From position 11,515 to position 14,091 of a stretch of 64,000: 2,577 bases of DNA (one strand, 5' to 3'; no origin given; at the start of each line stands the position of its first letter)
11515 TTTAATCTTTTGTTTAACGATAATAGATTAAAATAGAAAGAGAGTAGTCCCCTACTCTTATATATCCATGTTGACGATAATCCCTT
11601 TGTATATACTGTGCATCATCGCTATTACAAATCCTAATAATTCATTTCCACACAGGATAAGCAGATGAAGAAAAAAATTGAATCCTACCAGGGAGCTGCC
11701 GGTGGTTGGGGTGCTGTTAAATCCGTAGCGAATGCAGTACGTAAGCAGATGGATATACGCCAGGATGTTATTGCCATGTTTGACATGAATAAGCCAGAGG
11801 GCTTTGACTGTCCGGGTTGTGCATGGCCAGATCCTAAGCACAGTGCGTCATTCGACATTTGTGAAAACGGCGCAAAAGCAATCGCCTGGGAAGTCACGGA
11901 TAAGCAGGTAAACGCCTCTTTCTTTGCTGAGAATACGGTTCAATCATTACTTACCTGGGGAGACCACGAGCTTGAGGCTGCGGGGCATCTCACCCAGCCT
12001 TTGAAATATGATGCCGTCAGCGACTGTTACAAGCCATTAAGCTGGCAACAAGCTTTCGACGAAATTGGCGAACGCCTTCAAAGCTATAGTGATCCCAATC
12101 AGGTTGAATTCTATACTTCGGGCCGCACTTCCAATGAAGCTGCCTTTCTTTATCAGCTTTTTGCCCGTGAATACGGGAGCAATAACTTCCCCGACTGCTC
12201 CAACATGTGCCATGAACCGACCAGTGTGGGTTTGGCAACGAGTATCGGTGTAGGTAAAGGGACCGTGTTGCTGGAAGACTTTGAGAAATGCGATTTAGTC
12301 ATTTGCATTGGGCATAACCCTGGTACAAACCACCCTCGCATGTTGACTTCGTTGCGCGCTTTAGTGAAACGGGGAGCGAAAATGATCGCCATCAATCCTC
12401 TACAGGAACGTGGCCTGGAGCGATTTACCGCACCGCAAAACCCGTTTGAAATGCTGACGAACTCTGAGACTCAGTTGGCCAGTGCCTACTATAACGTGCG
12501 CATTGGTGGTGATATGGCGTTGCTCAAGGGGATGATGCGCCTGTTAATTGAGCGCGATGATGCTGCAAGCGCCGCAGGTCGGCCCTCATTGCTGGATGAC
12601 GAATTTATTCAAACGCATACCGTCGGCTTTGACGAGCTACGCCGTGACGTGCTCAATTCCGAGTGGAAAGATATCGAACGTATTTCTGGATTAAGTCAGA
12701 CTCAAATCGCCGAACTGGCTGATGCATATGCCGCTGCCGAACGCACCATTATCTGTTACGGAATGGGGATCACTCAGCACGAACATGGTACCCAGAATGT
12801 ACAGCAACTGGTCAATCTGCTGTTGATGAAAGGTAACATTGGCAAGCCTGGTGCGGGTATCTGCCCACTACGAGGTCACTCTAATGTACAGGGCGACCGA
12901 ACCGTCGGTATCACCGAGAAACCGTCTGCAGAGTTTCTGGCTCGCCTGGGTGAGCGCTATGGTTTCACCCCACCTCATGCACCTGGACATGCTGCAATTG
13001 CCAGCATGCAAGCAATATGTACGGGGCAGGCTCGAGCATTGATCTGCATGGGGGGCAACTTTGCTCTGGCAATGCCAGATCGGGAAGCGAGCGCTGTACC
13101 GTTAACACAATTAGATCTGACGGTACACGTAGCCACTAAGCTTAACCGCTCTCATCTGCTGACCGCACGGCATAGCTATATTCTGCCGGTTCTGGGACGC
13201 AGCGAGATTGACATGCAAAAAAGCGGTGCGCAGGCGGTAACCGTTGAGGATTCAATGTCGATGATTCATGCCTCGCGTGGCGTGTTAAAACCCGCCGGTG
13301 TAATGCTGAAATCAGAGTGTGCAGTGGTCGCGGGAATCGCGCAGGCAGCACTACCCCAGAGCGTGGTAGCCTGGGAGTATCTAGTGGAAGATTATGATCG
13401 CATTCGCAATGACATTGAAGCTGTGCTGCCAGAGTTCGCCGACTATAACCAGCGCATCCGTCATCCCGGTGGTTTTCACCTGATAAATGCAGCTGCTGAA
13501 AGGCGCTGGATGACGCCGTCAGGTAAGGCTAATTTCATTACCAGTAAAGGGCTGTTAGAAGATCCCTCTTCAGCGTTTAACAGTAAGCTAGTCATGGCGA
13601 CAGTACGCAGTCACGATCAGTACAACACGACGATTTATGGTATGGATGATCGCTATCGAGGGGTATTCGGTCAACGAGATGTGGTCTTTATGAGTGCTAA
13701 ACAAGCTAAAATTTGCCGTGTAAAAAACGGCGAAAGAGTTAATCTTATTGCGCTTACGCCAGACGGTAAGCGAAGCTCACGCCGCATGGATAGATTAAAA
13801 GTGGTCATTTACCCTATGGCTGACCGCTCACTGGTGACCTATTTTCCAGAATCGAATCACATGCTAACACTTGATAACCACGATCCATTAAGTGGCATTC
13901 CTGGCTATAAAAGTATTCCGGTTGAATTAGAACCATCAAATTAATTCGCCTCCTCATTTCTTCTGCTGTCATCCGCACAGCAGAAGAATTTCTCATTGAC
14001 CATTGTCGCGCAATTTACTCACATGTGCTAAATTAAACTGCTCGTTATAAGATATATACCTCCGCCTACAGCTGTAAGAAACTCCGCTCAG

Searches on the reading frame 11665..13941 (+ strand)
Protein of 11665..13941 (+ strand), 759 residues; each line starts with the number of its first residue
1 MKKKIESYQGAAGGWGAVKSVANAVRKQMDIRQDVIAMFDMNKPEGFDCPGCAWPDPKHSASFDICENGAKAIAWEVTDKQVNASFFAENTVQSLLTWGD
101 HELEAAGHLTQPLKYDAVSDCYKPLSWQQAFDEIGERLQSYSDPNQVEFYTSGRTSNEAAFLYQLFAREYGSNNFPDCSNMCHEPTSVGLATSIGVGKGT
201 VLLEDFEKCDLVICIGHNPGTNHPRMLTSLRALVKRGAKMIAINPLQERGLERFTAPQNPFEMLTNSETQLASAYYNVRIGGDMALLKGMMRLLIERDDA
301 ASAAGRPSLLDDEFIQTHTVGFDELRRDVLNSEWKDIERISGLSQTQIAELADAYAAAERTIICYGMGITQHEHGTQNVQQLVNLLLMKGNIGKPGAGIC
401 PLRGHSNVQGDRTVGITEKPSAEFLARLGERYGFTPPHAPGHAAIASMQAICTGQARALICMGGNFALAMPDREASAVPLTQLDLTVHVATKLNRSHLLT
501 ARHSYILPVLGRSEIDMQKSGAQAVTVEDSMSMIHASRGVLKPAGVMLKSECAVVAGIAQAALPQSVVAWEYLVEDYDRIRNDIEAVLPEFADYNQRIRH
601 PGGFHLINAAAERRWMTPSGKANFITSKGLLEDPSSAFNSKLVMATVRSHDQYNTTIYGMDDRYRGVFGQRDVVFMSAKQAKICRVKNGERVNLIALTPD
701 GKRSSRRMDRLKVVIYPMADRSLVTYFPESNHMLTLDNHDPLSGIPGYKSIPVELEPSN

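Call 21: list_cluster_members(proteins=[window:11665-13941:+, L003:12591-14867:+, window:32431-34827:+, L003:33357-35753:+, window:39147-40130:+, L003:40073-41056:+, window:51668-52546:+, L004:3594-4472:+, L004:8894-10279:+, L004:10377-14114:+])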
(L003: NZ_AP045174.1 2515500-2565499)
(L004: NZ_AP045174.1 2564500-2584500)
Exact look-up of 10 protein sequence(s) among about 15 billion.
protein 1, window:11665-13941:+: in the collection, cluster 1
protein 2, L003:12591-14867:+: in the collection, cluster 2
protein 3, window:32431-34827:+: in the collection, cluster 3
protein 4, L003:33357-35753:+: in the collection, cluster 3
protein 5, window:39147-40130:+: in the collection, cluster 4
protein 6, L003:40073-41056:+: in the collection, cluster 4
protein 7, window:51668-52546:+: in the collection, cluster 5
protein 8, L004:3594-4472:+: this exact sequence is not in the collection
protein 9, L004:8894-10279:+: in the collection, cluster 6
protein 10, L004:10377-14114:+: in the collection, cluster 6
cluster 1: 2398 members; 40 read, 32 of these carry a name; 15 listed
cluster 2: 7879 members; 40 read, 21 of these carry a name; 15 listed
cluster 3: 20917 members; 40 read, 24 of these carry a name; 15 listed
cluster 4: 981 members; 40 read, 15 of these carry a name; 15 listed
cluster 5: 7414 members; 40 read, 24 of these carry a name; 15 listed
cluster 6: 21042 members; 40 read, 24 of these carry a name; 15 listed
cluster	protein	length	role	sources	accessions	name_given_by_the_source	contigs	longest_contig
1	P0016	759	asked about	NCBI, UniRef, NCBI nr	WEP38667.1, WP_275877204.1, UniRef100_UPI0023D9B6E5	acid resistance putative oxidoreductase YdeP [Escherichia coli] | acid resistance putative oxidoreductase YdeP n=1 Tax=Escherichia coli TaxID=562 ...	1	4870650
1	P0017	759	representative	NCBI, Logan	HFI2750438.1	TPA: acid resistance putative oxidoreductase YdeP [Escherichia coli]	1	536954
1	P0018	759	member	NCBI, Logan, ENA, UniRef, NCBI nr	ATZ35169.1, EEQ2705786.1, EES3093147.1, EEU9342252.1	acid resistance putative oxidoreductase YdeP [Escherichia coli] | Protein ydeP n=1 Tax=Escherichia coli TaxID=562 RepID=A0A2H4U092_ECOLX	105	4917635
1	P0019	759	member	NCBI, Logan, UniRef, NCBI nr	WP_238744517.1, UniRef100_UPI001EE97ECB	acid resistance putative oxidoreductase YdeP [Escherichia coli] | acid resistance putative oxidoreductase YdeP n=1 Tax=Escherichia coli TaxID=562 ...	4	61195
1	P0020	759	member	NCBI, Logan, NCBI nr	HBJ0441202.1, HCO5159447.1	TPA: acid resistance putative oxidoreductase YdeP [Escherichia coli] | acid resistance putative oxidoreductase YdeP [Escherichia coli]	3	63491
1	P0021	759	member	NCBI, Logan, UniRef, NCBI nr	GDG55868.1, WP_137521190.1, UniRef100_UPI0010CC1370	acid resistance putative oxidoreductase YdeP [Escherichia coli] | acid resistance putative oxidoreductase YdeP n=1 Tax=Escherichia coli TaxID=562 ...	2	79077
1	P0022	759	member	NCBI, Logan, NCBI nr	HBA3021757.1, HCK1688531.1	TPA: acid resistance putative oxidoreductase YdeP [Escherichia coli] | acid resistance putative oxidoreductase YdeP [Escherichia coli]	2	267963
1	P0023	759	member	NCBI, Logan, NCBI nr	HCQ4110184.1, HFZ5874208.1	TPA: acid resistance putative oxidoreductase YdeP [Escherichia coli] | acid resistance putative oxidoreductase YdeP [Escherichia coli]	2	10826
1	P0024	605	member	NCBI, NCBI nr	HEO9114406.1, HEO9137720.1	TPA: acid resistance putative oxidoreductase YdeP, partial [Escherichia coli] | acid resistance putative oxidoreductase YdeP [Escherichia coli]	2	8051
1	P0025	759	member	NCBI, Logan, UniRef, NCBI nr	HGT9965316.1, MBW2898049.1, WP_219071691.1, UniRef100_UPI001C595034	acid resistance putative oxidoreductase YdeP [Escherichia coli] | acid resistance putative oxidoreductase YdeP n=1 Tax=Escherichia coli TaxID=562 ...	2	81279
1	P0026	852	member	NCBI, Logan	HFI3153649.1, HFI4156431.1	TPA: acid resistance putative oxidoreductase YdeP [Escherichia coli]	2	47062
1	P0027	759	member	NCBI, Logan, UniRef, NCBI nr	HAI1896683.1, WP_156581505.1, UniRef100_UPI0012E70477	acid resistance putative oxidoreductase YdeP [Escherichia coli] | acid resistance putative oxidoreductase YdeP n=1 Tax=Escherichia coli TaxID=562 ...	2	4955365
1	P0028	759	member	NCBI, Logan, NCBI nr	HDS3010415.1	TPA: acid resistance putative oxidoreductase YdeP [Escherichia coli] | acid resistance putative oxidoreductase YdeP [Escherichia coli]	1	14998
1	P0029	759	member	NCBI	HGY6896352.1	TPA: acid resistance putative oxidoreductase YdeP [Escherichia coli]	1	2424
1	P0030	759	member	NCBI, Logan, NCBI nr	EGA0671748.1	acid resistance putative oxidoreductase YdeP [Escherichia coli]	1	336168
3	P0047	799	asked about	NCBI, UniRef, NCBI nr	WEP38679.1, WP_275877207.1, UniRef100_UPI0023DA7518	oxygen-sensing cyclic-di-GMP phosphodiesterase [Escherichia coli] | oxygen-sensing cyclic-di-GMP phosphodiesterase DosP n=1 Tax=Escherichia coli TaxID=562 ... | oxygen-sensing cyclic-di-GMP phosphodiesterase DosP [Escherichia coli]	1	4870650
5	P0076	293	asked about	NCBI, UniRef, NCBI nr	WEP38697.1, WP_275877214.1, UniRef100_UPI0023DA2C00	aromatic amino acid efflux DMT transporter YddG [Escherichia coli] | aromatic amino acid efflux DMT transporter YddG n=1 Tax=Escherichia coli TaxID=562 ...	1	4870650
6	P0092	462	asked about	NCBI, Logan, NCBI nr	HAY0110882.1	TPA: NarK family nitrate/nitrite MFS transporter [Escherichia coli] | NarK family nitrate/nitrite MFS transporter [Escherichia coli]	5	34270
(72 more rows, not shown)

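Call 23: find_encoding_contigs(protein=P0016, flank=10000, max_places=4)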
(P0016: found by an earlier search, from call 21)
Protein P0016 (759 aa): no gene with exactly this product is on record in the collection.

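Call 24: find_encoding_contigs(protein=P0092, flank=10000, max_places=10)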
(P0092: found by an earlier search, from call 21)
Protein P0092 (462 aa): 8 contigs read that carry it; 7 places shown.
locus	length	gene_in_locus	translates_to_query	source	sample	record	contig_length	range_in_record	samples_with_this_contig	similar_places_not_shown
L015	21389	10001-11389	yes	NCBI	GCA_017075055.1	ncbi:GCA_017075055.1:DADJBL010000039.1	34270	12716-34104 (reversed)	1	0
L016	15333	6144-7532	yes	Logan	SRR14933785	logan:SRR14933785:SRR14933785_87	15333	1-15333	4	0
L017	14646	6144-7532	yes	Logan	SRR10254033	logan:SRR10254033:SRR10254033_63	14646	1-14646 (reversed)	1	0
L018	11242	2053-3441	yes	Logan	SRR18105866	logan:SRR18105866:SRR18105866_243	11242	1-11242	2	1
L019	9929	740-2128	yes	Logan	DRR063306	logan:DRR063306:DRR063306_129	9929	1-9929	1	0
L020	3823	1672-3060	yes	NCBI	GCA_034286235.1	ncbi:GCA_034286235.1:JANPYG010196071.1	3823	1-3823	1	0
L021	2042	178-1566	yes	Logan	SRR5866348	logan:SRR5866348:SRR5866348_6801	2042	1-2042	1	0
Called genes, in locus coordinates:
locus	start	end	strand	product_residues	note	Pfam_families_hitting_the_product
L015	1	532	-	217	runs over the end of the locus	PF01292:Ni_hydr_CYTB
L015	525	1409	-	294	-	PF13534:Fer4_17 (faint), PF25160:LdpA_Fe-S-bd (faint), PF00037:Fer4 (faint), PF12838:Fer4_7 (weak), PF13237:Fer4_10, PF13247:Fer4_11, PF14697:Fer4_21, PF09163:Form-deh_trans, +4 more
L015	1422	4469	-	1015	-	-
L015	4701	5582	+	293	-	PF00892:EamA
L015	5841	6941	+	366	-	PF13609:Porin_4, PF00267:Porin_1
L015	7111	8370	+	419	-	PF12799:LRR_4 (faint), PF13855:LRR_8 (faint)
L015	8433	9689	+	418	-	PF12799:LRR_4 (faint), PF13855:LRR_8 (faint)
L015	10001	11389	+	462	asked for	PF07690:MFS_1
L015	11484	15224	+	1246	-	PF14710:Nitr_red_alph_N, PF00384:Molybdopterin, PF28599:NarG_dom_V, PF01568:Molydop_binding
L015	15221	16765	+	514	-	PF12837:Fer4_6 (faint), PF13237:Fer4_10, PF13247:Fer4_11, PF12838:Fer4_7 (weak), PF14711:Nitr_red_bet_C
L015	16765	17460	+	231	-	PF02613:Nitrate_red_del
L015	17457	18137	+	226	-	PF02665:Nitrate_red_gam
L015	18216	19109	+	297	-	PF02567:PhzC-PhzF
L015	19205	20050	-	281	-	PF00797:Acetyltransf_2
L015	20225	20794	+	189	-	PF01613:Flavin_Reduct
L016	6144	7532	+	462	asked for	PF07690:MFS_1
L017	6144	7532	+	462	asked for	PF07690:MFS_1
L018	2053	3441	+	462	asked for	PF07690:MFS_1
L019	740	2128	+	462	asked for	PF07690:MFS_1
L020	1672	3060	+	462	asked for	PF07690:MFS_1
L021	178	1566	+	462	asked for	PF07690:MFS_1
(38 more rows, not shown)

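Call 33: search_solved_structures(query=P0092, max_evalue=1e-20)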
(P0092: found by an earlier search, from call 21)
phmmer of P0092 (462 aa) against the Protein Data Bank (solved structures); distinct sequences matched with E-value up to 1e-20: 3.
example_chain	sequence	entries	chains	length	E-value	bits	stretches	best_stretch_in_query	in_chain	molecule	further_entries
4iu8_A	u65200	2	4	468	1.1e-299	997.1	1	1-462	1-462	Nitrite extrusion protein 2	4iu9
4u4t_A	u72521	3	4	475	4.1e-231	771.1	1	6-457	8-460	Nitrate/nitrite transporter NarK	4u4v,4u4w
4jr9_A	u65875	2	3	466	6e-231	770.5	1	6-457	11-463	Nitrite extrusion protein 1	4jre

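Call 34: search_protein_families(proteins=[P0092], library=ncbifam, max_evalue=0.001)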
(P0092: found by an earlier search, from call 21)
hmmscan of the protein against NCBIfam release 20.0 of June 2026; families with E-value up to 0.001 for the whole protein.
P0092 (462 aa): 2 families
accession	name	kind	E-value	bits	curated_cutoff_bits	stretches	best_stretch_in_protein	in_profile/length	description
NF011608.0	PRK15034.1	subfamily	0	1015.6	836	1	1-462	1-462/462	nitrate/nitrite transporter NarU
TIGR00886.1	2A0108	subfamily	1.5e-101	340.2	311.7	1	34-415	1-368/368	NarK family nitrate/nitrite MFS transporter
